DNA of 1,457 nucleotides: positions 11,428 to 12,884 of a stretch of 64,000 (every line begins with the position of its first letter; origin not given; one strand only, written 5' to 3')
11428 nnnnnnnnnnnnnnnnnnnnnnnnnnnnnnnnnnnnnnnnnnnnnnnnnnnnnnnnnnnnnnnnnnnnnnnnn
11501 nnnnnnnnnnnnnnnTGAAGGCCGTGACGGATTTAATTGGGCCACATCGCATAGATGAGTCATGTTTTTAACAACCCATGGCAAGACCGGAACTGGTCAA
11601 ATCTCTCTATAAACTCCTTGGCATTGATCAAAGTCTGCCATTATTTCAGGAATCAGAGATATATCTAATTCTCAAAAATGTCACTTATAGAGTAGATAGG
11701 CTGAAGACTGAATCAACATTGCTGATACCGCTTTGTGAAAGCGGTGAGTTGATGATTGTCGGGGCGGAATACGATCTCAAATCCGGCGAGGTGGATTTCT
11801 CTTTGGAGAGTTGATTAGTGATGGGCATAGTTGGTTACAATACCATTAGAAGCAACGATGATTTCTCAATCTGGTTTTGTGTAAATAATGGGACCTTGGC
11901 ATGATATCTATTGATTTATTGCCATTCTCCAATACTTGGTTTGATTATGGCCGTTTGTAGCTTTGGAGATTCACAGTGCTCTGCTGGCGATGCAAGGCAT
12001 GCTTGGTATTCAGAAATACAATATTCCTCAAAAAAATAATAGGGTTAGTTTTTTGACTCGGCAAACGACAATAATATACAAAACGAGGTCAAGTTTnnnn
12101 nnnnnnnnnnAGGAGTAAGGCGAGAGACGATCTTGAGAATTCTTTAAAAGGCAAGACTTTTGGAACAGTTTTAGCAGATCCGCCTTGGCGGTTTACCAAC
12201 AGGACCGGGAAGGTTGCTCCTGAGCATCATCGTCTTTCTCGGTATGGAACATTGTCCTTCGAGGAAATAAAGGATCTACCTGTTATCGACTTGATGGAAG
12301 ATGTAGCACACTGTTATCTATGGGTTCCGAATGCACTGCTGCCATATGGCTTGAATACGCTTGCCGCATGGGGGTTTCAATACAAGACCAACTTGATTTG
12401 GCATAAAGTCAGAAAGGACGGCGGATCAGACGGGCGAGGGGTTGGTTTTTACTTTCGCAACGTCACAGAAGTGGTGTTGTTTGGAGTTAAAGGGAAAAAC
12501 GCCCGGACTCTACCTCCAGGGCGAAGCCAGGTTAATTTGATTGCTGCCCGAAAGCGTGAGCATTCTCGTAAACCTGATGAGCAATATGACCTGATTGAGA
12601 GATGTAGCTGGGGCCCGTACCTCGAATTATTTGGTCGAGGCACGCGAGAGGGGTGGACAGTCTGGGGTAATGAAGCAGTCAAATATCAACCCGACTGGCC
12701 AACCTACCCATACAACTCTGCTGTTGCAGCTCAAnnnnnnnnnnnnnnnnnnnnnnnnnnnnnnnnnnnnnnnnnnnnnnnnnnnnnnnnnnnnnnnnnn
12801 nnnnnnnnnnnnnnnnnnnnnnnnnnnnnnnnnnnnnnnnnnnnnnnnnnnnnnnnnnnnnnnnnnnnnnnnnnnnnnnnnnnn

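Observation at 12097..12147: Perfect 14-bp tandem duplication directly after the start codon frameshifts the MT-A70 methyltransferase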

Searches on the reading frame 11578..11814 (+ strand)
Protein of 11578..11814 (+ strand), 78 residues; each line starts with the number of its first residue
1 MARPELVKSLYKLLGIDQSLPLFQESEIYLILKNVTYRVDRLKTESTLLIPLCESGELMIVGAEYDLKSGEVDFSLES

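Call 10: search_protein_families(library=pfam, proteins=[window:11578-11814:+], max_evalue=0.01)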
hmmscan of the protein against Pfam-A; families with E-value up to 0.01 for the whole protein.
window:11578-11814:+ (78 aa): 1 family
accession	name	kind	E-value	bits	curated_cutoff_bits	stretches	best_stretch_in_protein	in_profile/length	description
PF00484.24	Pro_CA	-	0.0052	17.5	25.7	1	28-72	113-156/156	Carbonic anhydrase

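Call 43: search_protein_families(library=padloc, proteins=[window:11578-11814:+], max_evalue=0.001)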
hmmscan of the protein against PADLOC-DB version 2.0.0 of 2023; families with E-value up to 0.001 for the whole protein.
window:11578-11814:+ (78 aa): 0 families

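Call 73: find_encoding_contigs(protein=window:11578-11814:+, flank=4000, max_places=10)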
Protein window:11578-11814:+ (78 aa): 2 contigs read that carry it; 1 place shown.
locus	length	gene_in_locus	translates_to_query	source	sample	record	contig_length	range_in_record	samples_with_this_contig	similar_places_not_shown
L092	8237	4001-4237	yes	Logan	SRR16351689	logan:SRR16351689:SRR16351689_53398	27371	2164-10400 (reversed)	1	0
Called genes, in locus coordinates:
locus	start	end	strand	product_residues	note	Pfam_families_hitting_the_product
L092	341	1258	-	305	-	PF26109:WHD_BrxR, PF13280:WYL, PF26107:BrxR_CTD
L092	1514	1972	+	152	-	-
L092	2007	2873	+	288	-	-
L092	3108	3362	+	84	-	-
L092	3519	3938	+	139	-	PF25682:Phage_VG64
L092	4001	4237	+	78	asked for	-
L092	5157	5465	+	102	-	PF09195:Endonuc-BglII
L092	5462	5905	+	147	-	PF09195:Endonuc-BglII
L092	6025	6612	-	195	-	PF00561:Abhydrolase_1, PF12146:Hydrolase_4 (weak), PF12697:Abhydrolase_6, PF07819:PGAP1 (faint)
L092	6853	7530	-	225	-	PF02586:SRAP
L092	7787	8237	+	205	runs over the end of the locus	PF14622:Ribonucleas_3_3, PF22935:RM44_endonuclase (weak), PF00636:Ribonuclease_3, PF00035:dsrm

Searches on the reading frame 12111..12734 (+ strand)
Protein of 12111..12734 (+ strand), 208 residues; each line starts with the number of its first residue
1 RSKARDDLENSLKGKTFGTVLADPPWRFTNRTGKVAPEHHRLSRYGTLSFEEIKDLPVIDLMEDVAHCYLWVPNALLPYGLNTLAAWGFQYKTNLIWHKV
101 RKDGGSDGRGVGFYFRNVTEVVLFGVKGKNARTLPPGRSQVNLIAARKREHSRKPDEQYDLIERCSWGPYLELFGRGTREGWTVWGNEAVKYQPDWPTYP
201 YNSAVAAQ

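Call 10: search_protein_families(library=pfam, proteins=[window:12111-12734:+], max_evalue=0.01)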
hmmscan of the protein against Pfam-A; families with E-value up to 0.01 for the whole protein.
seq(208 aa): 1 family
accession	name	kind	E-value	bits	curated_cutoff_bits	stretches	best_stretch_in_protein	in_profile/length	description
PF05063.20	MT-A70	-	9.2e-28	97.8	23.9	1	17-188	1-172/172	MT-A70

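Call 11: search_protein_families(library=ncbifam, proteins=[window:12111-12734:+], max_evalue=0.01)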
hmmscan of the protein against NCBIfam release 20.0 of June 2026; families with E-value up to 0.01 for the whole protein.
seq(208 aa): 0 families

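Call 13: find_homologous_proteins(query=window:12111-12734:+)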
Query seq(208 aa) (208 aa): 8000 proteins with E <= 0.001 among 8000 candidates; the best 120 are listed.
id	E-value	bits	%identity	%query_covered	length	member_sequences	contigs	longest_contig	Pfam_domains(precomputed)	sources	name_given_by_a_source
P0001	3.3e-141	487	98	100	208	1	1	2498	PF05063.21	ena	-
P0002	6.9e-119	414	83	100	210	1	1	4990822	PF05063.21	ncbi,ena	-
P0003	1.3e-118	413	83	99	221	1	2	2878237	PF05063.21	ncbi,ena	-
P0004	1.3e-118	413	83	99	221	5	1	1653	PF05063.21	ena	-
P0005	5.6e-116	404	82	98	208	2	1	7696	PF05063.21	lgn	-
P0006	2.2e-115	402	81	100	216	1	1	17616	PF05063.21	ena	-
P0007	1.2e-113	396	80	98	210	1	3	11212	PF05063.21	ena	-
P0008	1.4e-113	396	80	98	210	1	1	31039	PF05063.21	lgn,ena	-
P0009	2.5e-113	395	81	98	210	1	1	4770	PF05063.21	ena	-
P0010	3.4e-113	395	80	98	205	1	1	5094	PF05063.21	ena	-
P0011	4.0e-113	395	81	97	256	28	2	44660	PF05063.21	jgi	-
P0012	4.6e-113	394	78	100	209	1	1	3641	PF05063.21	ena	-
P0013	5.1e-113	394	80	98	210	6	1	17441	PF05063.21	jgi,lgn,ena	-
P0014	7.0e-113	394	79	99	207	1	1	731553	PF05063.21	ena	-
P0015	1.1e-112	393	78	99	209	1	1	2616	PF05063.21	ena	-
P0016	1.5e-112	393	80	97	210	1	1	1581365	PF05063.21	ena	-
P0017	2.1e-112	392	80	98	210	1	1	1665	PF05063.21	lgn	-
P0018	2.1e-112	392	82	96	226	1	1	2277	PF05063.21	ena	-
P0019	2.2e-112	392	80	98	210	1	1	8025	PF05063.21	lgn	-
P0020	2.8e-112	392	80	98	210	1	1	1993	PF05063.21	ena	-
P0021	3.3e-112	392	80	96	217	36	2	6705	PF05063.21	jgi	-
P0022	3.4e-112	392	80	98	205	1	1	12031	PF05063.21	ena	-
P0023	6.1e-112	391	80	98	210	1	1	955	PF05063.21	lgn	-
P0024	9.5e-112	390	80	97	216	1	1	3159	PF05063.21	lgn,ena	-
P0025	1.2e-111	390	80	97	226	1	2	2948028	PF05063.21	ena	-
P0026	1.8e-111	389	79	97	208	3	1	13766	PF05063.21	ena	-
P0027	2.8e-111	389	78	100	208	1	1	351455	PF05063.21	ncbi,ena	-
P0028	3.4e-111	388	79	98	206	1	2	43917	PF05063.21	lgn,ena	-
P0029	4.7e-111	388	80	98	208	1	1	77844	PF05063.21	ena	-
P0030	5.2e-111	388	79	98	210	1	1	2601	PF05063.21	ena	-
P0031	5.7e-111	388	80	97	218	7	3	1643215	PF05063.21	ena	-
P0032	5.9e-111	388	80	97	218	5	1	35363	PF05063.21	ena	-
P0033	7.0e-111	387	78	98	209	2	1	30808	PF05063.21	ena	-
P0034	9.3e-111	387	78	100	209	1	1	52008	PF05063.21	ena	-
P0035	9.8e-111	387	78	98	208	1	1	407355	PF05063.21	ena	-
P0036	1.2e-110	387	78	97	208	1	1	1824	PF05063.21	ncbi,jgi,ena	jgi:N6-adenosine-specific RNA methylase IME4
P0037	1.4e-110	386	78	99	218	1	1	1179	PF05063.21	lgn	-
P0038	1.4e-110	386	78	98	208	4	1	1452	PF05063.21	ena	-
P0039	4.7e-110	385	77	98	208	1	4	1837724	PF05063.21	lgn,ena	-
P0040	4.9e-110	385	77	98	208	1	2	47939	PF05063.21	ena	-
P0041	5.0e-110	385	77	98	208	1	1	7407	PF05063.21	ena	-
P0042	5.4e-110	384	80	98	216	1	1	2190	PF05063.21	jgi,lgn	-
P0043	6.5e-110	384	79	97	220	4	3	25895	PF05063.21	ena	-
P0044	7.1e-110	384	80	96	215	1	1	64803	PF05063.21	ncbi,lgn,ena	-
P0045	7.3e-110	384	79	97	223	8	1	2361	PF05063.21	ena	-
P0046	9.0e-110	384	79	97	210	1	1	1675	PF05063.21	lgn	-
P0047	9.0e-110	384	76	100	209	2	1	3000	PF05063.21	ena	-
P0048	9.0e-110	384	79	96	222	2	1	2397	PF05063.21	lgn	-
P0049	9.4e-110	384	79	97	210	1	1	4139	PF05063.21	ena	-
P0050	9.9e-110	384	77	98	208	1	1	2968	PF05063.21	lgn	-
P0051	1.0e-109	384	79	97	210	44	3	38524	PF05063.21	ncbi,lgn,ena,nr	ncbi:MAG: MT-A70 family methyltransferase [Rhodospirillales bacterium]|nr:MT-A70 family methyltransf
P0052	1.0e-109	384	79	97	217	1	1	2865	PF05063.21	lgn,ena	-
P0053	1.3e-109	383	79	97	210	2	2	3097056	PF05063.21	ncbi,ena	-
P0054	1.5e-109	383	79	97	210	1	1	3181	PF05063.21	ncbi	ncbi:MAG: MT-A70 family methyltransferase [Pseudomonadota bacterium]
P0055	1.5e-109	383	79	97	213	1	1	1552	PF05063.21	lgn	-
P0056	1.6e-109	383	78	98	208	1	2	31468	PF05063.21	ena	-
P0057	1.9e-109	383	76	99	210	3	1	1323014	PF05063.21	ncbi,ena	-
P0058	1.9e-109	383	77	100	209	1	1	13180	PF05063.21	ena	-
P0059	1.9e-109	383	77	97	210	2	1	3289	PF05063.21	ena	-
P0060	2.4e-109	382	79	96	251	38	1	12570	PF05063.21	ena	-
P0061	3.1e-109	382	78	97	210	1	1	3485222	PF05063.21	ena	-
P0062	3.1e-109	382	78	97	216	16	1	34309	PF05063.21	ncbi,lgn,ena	-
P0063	3.3e-109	382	77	100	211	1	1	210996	PF05063.21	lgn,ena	-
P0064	4.5e-109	381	79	97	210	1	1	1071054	PF05063.21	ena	-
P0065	5.3e-109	381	77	98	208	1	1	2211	PF05063.21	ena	-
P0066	5.5e-109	381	77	98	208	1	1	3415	PF05063.21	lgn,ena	-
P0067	5.5e-109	381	79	97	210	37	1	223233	PF05063.21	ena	-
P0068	6.0e-109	381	79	97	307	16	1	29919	PF05063.21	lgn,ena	-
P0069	6.5e-109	381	79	96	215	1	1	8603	PF05063.21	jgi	-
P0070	6.8e-109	381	78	97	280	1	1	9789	PF05063.21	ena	-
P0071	7.4e-109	381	77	99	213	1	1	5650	PF05063.21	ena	-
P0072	8.0e-109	381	78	97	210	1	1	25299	PF05063.21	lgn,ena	-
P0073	8.0e-109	381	78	99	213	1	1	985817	PF05063.21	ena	-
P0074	8.1e-109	381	80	96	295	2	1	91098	PF05063.21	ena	-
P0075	8.3e-109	381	76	100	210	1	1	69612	PF05063.21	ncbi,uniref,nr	ncbi:MT-A70 family methyltransferase [Marinovum sp.]|uniref:MT-A70 family methyltransferase n=1 Tax=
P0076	8.7e-109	381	76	100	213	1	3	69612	PF05063.21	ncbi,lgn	-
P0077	9.2e-109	380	78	99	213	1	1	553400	PF05063.21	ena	-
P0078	9.3e-109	380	78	98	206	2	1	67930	PF05063.21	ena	-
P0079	9.5e-109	380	76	100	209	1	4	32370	PF05063.21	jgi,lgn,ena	-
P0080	9.6e-109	380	79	95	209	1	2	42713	PF05063.21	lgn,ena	-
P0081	1.1e-108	380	79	97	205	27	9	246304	PF05063.21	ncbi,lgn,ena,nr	ncbi:MAG: S-adenosylmethionine-binding protein [Candidatus Dadabacteria bacterium]|nr:MT-A70 family 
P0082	1.1e-108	380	77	100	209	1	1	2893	PF05063.21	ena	-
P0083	1.1e-108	380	78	97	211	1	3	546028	PF05063.21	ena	-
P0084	1.4e-108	380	78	97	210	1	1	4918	PF05063.21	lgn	-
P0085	1.4e-108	380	77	98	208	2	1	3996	PF05063.21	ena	-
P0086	1.4e-108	380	75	100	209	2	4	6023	PF05063.21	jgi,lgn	-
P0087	1.4e-108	380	78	97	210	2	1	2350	PF05063.21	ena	-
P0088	1.6e-108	380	76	100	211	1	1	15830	PF05063.21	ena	-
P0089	1.6e-108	380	77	99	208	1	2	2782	PF05063.21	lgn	-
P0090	1.6e-108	380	77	99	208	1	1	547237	PF05063.21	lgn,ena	-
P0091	1.7e-108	380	78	97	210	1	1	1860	PF05063.21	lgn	-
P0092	1.8e-108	379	77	99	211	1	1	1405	PF05063.21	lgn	-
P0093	2.2e-108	379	78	97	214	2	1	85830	PF05063.21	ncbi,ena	-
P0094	2.2e-108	379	77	95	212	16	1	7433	PF05063.21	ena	-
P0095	2.3e-108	379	77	99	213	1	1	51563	PF05063.21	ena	-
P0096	2.3e-108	379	77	99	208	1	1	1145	PF05063.21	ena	-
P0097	2.5e-108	379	76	100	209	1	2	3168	PF05063.21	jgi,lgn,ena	-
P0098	2.6e-108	379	79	98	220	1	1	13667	PF05063.21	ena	-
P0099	2.8e-108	379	78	97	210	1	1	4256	PF05063.21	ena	-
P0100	3.0e-108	379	80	96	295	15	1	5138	PF05063.21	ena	-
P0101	3.3e-108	379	78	96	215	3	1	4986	PF05063.21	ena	-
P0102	3.7e-108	378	74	99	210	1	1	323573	PF05063.21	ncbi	-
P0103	4.6e-108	378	79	96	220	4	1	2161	PF05063.21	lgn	-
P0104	5.1e-108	378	77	98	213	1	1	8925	PF05063.21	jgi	-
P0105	5.5e-108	378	78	95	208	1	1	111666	PF05063.21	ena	-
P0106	5.8e-108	378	76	97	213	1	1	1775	PF05063.21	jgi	jgi:N6-adenosine-specific RNA methylase IME4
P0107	5.9e-108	378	78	97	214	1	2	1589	PF05063.21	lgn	-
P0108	6.6e-108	378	76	97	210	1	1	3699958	PF05063.21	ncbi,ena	-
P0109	6.9e-108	378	78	97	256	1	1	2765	PF05063.21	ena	-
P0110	6.9e-108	378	78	98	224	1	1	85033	PF05063.21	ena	-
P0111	7.1e-108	378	78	99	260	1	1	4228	PF05063.21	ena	-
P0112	7.2e-108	378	74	99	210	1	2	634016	PF05063.21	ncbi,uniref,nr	ncbi:MT-A70 family methyltransferase [uncultured Litoreibacter sp.]|uniref:MT-A70 family methyltrans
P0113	7.6e-108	377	77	99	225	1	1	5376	PF05063.21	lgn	-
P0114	8.0e-108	377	78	98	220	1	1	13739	PF05063.21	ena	-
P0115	8.1e-108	377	77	99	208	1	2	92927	PF05063.21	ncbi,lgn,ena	-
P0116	8.4e-108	377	76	100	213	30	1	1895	PF05063.21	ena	-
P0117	8.8e-108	377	77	97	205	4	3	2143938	PF05063.21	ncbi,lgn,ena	-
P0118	8.8e-108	377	78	96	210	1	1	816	PF05063.21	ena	-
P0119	1.1e-107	377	79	95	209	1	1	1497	PF05063.21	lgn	-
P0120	1.1e-107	377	76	99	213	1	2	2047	PF05063.21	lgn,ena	-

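Call 14: find_encoding_contigs(protein=P0001, flank=10000)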
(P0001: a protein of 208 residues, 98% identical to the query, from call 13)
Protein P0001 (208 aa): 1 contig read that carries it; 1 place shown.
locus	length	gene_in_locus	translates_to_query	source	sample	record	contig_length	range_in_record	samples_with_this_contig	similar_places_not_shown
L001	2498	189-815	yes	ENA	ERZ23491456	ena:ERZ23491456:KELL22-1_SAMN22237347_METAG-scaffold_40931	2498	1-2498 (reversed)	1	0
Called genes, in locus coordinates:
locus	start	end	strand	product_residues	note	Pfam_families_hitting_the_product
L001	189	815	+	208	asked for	PF05063:MT-A70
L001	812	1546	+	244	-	PF09195:Endonuc-BglII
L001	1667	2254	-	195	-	PF00561:Abhydrolase_1, PF12146:Hydrolase_4 (weak), PF12697:Abhydrolase_6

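Call 34: search_solved_structures(query=window:12111-12734:+, max_evalue=0.01, show_alignments=1)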
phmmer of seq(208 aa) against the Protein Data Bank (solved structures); distinct sequences matched with E-value up to 0.01: 29.
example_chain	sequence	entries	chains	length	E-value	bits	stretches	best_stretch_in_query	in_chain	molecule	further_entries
7f4r_A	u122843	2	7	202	3.7e-20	75.8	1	9-188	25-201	MT-a70 family protein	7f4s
7f4l_C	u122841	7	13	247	7e-20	74.9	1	10-188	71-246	MT-a70 family protein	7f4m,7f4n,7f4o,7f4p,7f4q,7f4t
7yi8_B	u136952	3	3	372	1.7e-19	73.7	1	11-188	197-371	MT-a70 family protein | mRNA m(6)A methyltransferase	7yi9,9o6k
8xyl_A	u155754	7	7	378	1.7e-19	73.6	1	11-188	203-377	MT-a70 family protein | mRNA m(6)A methyltransferase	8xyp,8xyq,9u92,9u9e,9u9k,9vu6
8xyx_A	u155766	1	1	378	2.3e-18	70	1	11-188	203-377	MT-a70 family protein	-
9g4u_A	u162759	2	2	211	8.2e-16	61.6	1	10-188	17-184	N6-adenosine-methyltransferase catalytic subunit | N(6)-adenosine-methyltransferase catalytic subunit METTL3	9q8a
9g4w_A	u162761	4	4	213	8.4e-16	61.6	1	10-188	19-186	N6-adenosine-methyltransferase catalytic subunit | N(6)-adenosine-methyltransferase catalytic subunit METTL3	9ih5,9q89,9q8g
9g4s_A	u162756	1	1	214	8.5e-16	61.5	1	10-188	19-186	N6-adenosine-methyltransferase catalytic subunit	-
5il0_A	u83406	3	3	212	8.7e-16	61.5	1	10-188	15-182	METTL3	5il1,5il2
8bn8_AAA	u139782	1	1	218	9.3e-16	61.4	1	10-188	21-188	N6-adenosine-methyltransferase catalytic subunit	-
9r8z_A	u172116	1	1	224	1e-15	61.3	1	10-188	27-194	N(6)-adenosine-methyltransferase catalytic subunit METTL3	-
5k7m_A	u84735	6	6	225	1e-15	61.3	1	10-188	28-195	N6-adenosine-methyltransferase 70 kDa subunit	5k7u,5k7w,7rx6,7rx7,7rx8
5l6d_A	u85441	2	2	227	1.1e-15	61.2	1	10-188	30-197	N6-adenosine-methyltransferase 70 kDa subunit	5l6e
29vd_A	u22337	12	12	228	1.1e-15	61.2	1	10-188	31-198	N6-adenosine-methyltransferase catalytic subunit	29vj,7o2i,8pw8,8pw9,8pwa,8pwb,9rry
7acd_A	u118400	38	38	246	1.3e-15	60.9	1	10-188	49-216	N6-adenosine-methyltransferase catalytic subunit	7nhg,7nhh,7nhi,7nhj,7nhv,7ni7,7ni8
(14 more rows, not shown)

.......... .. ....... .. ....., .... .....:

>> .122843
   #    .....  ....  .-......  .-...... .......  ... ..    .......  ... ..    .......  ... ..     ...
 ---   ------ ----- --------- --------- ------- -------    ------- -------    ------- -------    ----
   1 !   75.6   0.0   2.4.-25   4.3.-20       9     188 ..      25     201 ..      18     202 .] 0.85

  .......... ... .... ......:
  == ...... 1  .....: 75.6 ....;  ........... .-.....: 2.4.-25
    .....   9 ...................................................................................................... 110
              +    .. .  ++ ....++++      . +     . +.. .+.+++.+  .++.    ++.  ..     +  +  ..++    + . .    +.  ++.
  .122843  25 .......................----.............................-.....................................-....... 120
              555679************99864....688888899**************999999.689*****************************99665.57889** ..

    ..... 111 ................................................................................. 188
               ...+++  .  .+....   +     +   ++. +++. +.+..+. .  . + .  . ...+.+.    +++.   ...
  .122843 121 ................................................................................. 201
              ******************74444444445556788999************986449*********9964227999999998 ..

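Call 43: search_protein_families(library=padloc, proteins=[window:12111-12734:+], max_evalue=0.001)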
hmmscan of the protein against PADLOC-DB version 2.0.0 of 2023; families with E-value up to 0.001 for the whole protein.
seq(208 aa): 2 families
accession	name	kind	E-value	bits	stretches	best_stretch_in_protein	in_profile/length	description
PDLC03221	MTase_II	-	1.7e-90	301.2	1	16-189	20-192/272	Type II methyltransferase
PDLC03262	MTase_II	-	2.7e-69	230.9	1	11-204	4-196/204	Type II methyltransferase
